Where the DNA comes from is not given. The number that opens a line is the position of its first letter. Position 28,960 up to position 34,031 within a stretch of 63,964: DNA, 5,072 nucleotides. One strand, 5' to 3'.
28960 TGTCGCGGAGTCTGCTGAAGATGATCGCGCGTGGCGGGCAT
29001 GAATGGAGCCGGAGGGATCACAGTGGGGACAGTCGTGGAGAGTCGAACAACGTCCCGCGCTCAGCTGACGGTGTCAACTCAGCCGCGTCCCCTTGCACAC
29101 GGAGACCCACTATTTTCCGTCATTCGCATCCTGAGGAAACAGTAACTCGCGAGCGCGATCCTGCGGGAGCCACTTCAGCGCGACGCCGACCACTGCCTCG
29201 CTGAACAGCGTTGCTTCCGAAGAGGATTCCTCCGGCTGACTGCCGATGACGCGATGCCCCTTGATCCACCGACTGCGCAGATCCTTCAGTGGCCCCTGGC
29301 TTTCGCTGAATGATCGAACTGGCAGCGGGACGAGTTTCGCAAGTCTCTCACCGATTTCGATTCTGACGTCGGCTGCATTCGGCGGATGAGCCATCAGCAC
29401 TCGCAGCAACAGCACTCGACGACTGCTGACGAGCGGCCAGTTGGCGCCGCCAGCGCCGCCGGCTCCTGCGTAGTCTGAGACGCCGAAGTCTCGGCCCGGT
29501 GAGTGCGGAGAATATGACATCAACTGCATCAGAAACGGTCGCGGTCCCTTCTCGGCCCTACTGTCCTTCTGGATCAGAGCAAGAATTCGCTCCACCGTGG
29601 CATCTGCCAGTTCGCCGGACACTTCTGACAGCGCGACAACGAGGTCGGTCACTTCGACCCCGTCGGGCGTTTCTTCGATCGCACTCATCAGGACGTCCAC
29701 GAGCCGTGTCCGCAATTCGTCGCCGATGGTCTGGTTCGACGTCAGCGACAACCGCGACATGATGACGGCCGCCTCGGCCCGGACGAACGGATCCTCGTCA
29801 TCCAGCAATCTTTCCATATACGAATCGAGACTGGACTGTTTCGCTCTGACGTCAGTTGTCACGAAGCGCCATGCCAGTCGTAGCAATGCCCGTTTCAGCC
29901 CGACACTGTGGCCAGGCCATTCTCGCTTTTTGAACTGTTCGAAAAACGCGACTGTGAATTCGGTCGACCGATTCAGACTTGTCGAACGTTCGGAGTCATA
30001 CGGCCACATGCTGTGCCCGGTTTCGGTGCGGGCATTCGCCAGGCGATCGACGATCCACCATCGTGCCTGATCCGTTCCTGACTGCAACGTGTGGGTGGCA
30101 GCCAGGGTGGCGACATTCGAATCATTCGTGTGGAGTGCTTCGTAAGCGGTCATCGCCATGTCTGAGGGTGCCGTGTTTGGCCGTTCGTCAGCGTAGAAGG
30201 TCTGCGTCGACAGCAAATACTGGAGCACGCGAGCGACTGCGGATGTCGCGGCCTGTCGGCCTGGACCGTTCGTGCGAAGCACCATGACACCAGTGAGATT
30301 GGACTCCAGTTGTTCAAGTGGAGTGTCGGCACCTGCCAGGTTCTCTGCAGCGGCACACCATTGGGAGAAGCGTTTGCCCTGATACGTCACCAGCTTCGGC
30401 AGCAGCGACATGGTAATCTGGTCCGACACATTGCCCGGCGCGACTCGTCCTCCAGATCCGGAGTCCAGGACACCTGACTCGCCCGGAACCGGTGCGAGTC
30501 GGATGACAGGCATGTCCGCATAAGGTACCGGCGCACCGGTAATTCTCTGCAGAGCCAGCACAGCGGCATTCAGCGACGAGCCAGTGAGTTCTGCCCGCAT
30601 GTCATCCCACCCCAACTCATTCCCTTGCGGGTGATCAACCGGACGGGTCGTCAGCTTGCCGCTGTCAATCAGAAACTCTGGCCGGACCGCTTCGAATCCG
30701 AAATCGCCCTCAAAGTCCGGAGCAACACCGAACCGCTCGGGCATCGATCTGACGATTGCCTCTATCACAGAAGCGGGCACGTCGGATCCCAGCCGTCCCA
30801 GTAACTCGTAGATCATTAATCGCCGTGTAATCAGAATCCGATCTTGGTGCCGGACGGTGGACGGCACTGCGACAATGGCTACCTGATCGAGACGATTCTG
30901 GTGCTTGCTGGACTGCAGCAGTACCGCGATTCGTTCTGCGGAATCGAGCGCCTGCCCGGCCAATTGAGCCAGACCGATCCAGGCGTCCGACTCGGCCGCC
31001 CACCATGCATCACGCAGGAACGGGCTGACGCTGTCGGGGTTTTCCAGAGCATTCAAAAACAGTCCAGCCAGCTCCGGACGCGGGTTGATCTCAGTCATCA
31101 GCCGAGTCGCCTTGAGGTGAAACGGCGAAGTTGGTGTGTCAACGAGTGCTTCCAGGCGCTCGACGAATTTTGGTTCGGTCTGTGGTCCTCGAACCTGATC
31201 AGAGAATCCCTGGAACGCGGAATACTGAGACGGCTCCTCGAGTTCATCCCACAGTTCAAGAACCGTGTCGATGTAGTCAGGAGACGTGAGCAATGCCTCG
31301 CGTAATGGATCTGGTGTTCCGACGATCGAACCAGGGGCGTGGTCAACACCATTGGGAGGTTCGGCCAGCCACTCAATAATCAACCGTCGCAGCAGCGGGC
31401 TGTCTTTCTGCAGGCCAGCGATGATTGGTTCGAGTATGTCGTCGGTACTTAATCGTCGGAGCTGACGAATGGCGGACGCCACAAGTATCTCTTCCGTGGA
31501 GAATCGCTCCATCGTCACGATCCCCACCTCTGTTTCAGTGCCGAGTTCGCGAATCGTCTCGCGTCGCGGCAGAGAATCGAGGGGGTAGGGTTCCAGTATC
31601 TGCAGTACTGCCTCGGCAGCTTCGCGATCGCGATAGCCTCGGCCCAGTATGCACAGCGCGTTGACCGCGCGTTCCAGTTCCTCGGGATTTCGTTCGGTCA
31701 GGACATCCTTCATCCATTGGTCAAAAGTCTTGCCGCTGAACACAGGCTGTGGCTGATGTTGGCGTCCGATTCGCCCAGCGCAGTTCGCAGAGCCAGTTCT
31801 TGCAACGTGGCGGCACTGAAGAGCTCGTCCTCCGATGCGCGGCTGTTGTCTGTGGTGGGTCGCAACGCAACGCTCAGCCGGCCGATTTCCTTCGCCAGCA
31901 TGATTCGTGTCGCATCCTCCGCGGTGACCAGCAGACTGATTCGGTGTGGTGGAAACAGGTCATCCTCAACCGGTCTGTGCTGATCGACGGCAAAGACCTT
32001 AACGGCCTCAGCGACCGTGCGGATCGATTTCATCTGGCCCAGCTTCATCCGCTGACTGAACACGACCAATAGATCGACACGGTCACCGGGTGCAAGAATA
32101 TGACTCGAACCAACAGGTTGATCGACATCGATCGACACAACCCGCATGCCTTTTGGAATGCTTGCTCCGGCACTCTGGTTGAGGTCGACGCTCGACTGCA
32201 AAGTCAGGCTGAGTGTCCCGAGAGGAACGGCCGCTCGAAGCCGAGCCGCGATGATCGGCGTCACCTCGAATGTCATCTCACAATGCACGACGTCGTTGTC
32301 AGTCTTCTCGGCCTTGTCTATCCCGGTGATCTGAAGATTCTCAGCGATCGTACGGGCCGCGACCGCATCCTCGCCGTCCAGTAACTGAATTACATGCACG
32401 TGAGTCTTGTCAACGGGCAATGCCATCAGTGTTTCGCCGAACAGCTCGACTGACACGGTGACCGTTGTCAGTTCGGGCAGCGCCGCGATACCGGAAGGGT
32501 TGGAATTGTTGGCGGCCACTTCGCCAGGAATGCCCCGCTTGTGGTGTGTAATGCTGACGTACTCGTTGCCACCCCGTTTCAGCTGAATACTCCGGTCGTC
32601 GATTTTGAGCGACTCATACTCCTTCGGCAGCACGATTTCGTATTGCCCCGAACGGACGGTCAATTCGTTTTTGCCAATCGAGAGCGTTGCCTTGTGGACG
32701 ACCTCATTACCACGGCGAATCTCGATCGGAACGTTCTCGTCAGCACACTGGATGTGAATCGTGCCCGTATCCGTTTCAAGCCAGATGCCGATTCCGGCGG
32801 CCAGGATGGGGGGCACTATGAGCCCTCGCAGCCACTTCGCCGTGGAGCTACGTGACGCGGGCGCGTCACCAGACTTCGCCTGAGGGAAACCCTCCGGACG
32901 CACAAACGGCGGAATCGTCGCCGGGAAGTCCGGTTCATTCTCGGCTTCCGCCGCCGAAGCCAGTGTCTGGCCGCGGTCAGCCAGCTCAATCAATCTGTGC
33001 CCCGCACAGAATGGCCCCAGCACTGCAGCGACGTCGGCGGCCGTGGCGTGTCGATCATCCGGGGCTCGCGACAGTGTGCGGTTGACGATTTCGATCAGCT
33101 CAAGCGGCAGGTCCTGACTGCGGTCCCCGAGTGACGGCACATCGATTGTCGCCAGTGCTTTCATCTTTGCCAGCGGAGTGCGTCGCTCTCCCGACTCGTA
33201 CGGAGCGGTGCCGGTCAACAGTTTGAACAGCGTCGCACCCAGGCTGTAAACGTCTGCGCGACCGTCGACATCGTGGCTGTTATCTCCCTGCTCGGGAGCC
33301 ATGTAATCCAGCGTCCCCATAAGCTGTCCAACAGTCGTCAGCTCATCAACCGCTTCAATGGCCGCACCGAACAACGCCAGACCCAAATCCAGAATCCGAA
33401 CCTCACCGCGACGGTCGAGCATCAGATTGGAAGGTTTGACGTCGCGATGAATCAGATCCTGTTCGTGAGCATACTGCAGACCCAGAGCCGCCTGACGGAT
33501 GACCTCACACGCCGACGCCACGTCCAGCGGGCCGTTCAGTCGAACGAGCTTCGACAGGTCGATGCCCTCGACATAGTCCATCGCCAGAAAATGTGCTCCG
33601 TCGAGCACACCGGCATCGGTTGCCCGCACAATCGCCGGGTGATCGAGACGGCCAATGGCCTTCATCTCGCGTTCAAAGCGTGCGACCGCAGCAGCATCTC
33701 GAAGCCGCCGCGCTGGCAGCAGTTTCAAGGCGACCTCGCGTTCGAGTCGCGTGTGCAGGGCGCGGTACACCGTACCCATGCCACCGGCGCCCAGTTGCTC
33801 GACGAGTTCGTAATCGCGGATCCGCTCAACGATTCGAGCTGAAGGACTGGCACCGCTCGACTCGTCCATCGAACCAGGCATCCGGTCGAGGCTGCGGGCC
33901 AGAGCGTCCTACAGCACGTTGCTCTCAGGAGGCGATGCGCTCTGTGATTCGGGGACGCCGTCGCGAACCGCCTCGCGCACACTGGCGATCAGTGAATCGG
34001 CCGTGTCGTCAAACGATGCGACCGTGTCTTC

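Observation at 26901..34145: Four-gene minus-strand signalling operon: zf-HC2-like ORF, CpaB-ectodomain kinase, HEAT protein, Cache-ectodomain kinase-like protein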

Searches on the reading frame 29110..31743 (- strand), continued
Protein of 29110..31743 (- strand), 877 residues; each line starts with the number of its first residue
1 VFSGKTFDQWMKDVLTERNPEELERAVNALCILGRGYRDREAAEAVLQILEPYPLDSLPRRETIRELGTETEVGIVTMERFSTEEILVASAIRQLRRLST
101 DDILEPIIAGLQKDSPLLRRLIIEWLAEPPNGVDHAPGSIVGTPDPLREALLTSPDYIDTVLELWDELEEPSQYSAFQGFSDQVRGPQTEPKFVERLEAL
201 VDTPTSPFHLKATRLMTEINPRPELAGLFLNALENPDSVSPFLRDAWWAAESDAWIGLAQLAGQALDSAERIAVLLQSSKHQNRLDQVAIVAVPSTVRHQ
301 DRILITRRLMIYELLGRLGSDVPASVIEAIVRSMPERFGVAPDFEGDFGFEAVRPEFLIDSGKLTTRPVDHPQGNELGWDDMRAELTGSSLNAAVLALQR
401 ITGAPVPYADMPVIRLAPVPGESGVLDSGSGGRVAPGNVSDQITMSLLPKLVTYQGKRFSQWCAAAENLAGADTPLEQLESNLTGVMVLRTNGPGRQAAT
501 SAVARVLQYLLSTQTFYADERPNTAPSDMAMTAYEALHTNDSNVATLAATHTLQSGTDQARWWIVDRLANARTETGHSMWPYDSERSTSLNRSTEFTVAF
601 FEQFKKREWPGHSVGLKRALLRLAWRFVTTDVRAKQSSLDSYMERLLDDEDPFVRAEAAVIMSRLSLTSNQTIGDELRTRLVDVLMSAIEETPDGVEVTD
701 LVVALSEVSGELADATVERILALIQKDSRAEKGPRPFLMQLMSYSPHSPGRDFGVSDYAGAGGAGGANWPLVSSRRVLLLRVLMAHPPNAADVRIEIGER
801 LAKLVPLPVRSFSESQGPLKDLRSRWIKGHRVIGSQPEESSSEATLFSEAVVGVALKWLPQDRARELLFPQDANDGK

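Call 75: search_protein_families(library=pfam, proteins=[L002:873-2864:+], max_evalue=0.0001)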
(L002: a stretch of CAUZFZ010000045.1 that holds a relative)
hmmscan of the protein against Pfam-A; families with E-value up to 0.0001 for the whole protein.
L002:873-2864:+ (663 aa): 2 families
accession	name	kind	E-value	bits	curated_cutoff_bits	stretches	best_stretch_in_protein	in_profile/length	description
PF00211.25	Guanylate_cyc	-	5.2e-08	33.1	21.9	1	402-548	5-146/183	Adenylate and Guanylate cyclase catalytic domain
PF16697.10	Yop-YscD_cpl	-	9.7e-06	26.2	33.2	1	49-123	14-88/94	Inner membrane component of T3SS, cytoplasmic domain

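Call 79: predict_structure(alignment_id=A4)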
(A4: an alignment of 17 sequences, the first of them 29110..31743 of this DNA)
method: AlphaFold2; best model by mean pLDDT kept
length: 877 residues; sequences in the alignment: 17
mean_pLDDT: 79.1   pTM: 0.66
mean pLDDT of the five models: 79.1, 77.9, 77.3, 75.8, 74.2
residues with pLDDT >= 90: 310; 70-90: 363; 50-70: 100; < 50: 104
segments of 3 or more residues with pLDDT < 50: 62-78, 131-143, 296-299, 369-375, 415-441, 748-767, 812-816, 873-877
pLDDT, mean of each block of 10 residues (from residue 1): 75 86 90 89 91 69 46 46 83 88 92 88 80 33 66 89 90 86 66 91 89 90 94 79 65 91 94 81 75 57 85 95 94 87 91 86 57 55 84 95 92 48 31 33 69 92 88 83 90 79 92 73 83 91 93 91 91 80 85 90 82 89 85 63 90 93 79 85 95 88 89 89 90 77 56 37 46 88 88 91 74 52 81 76 84 90 85 48
secondary structure, 60 per line:
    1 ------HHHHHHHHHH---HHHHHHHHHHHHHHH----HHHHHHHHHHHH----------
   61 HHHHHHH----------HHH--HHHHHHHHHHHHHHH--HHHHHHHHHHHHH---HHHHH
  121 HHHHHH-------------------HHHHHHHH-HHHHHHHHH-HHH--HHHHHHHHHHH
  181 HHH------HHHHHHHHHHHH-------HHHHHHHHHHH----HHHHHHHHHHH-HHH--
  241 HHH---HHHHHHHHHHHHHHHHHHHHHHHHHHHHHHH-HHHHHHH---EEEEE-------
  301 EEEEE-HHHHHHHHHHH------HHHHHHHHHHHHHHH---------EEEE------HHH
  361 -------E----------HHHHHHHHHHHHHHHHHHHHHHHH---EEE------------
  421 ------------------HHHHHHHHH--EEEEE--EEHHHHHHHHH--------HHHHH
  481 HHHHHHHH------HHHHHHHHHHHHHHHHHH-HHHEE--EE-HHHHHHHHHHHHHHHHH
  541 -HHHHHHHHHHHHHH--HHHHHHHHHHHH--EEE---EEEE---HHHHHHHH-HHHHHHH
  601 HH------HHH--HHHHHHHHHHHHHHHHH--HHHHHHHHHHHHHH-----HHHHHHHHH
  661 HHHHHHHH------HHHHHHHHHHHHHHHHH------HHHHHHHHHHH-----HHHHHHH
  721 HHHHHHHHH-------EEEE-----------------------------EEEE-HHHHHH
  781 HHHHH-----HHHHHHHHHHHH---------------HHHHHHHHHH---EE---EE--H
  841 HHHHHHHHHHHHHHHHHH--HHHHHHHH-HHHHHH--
elements in order (helices of 4 or more, strands of 3 or more residues): H7-16 H20-34 H39-50 H61-67 H83-97 H100-112 H116-126 H146-153 H155-163 H170-183 H190-201 H209-219 H224-234 H247-277 H279-285 E289-293 E301-305 H307-317 H324-338 E348-351 H379-402 E406-408 H439-447 E450-454 H459-467 H476-488 H495-512 H524-540 H542-555 H558-569 E572-574 E578-581 H585-592 H594-602 H614-630 H633-646 H652-668 H675-691 H698-708 H714-729 E737-740 E770-773 H775-785 H791-802 H818-827 H840-858 H861-868 H870-875

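Call 82: find_encoding_contigs(protein=P0021, flank=6000, max_places=2)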
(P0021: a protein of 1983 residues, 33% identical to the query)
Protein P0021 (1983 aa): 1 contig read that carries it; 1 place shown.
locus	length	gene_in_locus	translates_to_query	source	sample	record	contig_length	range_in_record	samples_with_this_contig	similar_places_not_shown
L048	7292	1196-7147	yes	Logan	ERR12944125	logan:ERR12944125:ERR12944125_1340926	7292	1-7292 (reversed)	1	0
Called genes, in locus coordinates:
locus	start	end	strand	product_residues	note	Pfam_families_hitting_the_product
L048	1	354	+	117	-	?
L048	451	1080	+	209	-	PF04542:Sigma70_r2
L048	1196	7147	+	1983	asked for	PF00069:Pkinase, PF07714:PK_Tyr_Ser-Thr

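Call 83: find_encoding_contigs(protein=P0024, flank=6000, max_places=2)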
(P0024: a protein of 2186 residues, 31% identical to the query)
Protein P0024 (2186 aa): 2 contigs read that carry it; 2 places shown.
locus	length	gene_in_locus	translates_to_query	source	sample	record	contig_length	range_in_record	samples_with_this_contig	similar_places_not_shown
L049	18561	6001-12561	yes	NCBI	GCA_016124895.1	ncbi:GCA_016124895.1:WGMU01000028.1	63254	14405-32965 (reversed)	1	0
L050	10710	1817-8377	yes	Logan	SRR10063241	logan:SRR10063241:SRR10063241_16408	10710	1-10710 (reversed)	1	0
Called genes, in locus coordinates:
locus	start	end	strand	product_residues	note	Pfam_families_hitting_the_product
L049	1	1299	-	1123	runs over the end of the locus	PF00128:Alpha-amylase, PF16657:Malt_amylase_C, PF18085:Mak_N_cap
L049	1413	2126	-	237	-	PF00483:NTP_transferase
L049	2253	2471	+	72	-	-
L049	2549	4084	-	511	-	PF14315:DUF4380 (weak)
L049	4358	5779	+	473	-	PF07394:DUF1501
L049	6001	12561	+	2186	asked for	PF00069:Pkinase, PF07714:PK_Tyr_Ser-Thr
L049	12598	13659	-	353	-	PF00108:Thiolase_N, PF08541:ACP_syn_III_C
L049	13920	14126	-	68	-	-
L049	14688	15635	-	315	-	PF12127:FloA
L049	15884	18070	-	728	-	PF04371:PAD_porph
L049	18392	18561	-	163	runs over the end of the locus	PF01668:SmpB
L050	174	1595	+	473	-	PF07394:DUF1501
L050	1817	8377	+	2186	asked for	PF00069:Pkinase, PF07714:PK_Tyr_Ser-Thr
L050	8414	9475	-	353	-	PF00108:Thiolase_N, PF08541:ACP_syn_III_C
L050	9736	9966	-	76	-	-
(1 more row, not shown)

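Call 84: find_encoding_contigs(protein=P0033, flank=6000, max_places=2)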
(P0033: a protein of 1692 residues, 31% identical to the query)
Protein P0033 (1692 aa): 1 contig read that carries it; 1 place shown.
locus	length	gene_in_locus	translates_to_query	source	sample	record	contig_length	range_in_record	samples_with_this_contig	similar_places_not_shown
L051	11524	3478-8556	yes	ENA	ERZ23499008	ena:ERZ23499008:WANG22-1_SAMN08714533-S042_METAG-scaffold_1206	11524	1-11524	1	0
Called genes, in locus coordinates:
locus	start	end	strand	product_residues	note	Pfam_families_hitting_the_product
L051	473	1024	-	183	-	-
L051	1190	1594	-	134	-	-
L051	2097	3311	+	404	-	PF02163:Peptidase_M50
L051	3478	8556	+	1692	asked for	PF00069:Pkinase, PF07714:PK_Tyr_Ser-Thr, PF02563:Poly_export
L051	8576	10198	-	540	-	PF00070:Pyr_redox (faint), PF00890:FAD_binding_2 (faint), PF01266:DAO (weak), PF01593:Amino_oxidase, PF07992:Pyr_redox_2 (weak), PF12831:FAD_oxidored (weak), PF13450:NAD_binding_8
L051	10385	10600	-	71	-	-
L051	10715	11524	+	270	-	?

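Call 85: fold_search(model_id=the predicted structure, library=pdb)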
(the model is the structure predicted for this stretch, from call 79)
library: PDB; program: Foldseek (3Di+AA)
matches with E <= 10: 1304; with E <= 0.001: 105
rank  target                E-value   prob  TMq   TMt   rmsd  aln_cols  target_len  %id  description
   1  7z8t_D                1.0e-05  1.00  0.23  0.19  31.9      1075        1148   10  CAND1-SCF-SKP2 CAND1 engaged SCF rocked (released 2023-04-19)
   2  8a9j_B                3.4e-05  1.00  0.16  0.15  32.2      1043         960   11  Cryo-EM structure of USP1-UAF1 bound to FANCI and mono-ubiquitinated FANCD2 without ML323 (consensus reconstruction) (released 2022-10-12)
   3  2h4m_A                3.7e-05  1.00  0.22  0.23  33.0       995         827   11  Karyopherin Beta2/Transportin-M9NLS (released 2006-10-24)
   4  5ife_C                4.2e-05  1.00  0.20  0.21  27.8       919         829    9  Crystal structure of the human SF3b core complex (released 2016-10-26)
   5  9ce3_A                4.7e-05  1.00  0.20  0.15  23.6      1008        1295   11  Structure of the TSC:WIPI3 lysosomal recruitment complex (released 2024-12-04)
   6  3w3y_A                4.9e-05  1.00  0.20  0.17  36.3      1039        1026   10  Crystal structure of Kap121p bound to Nup53p (released 2013-04-10)
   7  5oqr_A                4.9e-05  1.00  0.18  0.20  36.9       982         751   10  Crystal structure of the S. pombe condensin Cnd3-Cnd2 subcomplex (released 2017-10-18)
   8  6xte_A                5.1e-05  1.00  0.21  0.18  37.4      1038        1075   11  Human karyopherin RanBP5 (isoform-1) (released 2020-04-22)
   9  7pks_g                5.3e-05  1.00  0.21  0.21  31.4       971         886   10  Structural basis of Integrator-mediated transcription regulation (released 2021-12-08)
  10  8or4_C                5.7e-05  1.00  0.21  0.22  28.0       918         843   11  Partially dissociated CAND1-CUL1-RBX1-SKP1-SKP2-CKS1-CDK2 (released 2023-06-28)
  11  2ot8_A                6.4e-05  1.00  0.21  0.22  33.5       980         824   12  Karyopherin Beta2/Transportin-hnRNPM NLS Complex (released 2007-04-10)
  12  9n6x_SP               6.7e-05  1.00  0.25  0.11  28.6      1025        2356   11  SSU processome maturation and disassembly, State B (released 2025-11-05)
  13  8or3_C                7.7e-05  1.00  0.17  0.14  35.4      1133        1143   10  CAND1-CUL1-RBX1-SKP1-SKP2-DCNL1 (released 2023-06-28)
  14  4jlq_A                8.0e-05  1.00  0.22  0.23  31.6      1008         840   11  Crystal structure of human Karyopherin-beta2 bound to the PY-NLS of Saccharomyces cerevisiae NAB2 (released 2013-04-03)
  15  8cdj_D                8.3e-05  1.00  0.21  0.21  29.5       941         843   10  CAND1 b-hairpin++-SCF-SKP2 CAND1 rolling SCF engaged (released 2023-04-19)
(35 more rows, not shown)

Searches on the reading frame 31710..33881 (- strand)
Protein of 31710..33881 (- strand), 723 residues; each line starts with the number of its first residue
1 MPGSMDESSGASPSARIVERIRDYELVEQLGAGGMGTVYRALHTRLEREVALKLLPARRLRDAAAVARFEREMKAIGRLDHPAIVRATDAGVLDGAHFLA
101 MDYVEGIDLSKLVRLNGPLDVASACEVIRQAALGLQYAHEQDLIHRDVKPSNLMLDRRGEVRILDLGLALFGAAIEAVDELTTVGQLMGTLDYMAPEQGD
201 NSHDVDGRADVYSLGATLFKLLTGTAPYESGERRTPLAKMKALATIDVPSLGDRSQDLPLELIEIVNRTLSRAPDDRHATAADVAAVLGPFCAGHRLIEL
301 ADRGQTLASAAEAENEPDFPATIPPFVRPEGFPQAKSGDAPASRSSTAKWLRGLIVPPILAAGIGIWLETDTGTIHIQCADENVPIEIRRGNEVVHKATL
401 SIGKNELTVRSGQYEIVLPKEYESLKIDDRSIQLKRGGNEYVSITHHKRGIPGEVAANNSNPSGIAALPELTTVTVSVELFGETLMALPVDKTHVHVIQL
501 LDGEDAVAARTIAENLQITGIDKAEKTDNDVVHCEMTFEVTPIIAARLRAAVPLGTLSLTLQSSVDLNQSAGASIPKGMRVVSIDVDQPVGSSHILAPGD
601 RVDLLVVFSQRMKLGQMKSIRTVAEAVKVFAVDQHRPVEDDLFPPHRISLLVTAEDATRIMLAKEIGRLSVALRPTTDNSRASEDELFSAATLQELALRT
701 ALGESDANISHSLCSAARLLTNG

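Call 7: search_protein_families(library=pfam, proteins=[window:31710-33881:-], max_evalue=0.1)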
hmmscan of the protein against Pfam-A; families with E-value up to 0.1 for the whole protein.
window:31710-33881:- (723 aa): 6 families
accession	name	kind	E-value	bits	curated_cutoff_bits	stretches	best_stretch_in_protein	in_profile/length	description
PF00069.31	Pkinase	-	2.6e-44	152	31.7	1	24-279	1-253/263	Protein kinase domain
PF07714.23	PK_Tyr_Ser-Thr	-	7.4e-29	101.3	23.1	1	25-278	2-249/258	Protein tyrosine and serine/threonine kinase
PF16976.10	RcpC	-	1.2e-23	83.6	28.8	2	573-674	5-114/114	Flp pilus assembly protein RcpC/CpaB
PF03109.22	ABC1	-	1.3e-05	24.9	22.9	1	61-169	112-214/244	ABC1 atypical kinase-like domain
PF01636.29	APH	-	1.8e-05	25.1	23.2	1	140-174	167-202/239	Phosphotransferase enzyme family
PF07387.17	Seadorna_VP7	-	0.016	14.7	20.3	1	133-167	154-188/308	Seadornavirus VP7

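Call 26: find_encoding_contigs(protein=window:31710-33881:-, flank=10000, max_places=6)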
Protein window:31710-33881:- (723 aa): no gene with exactly this product is on record in the collection.
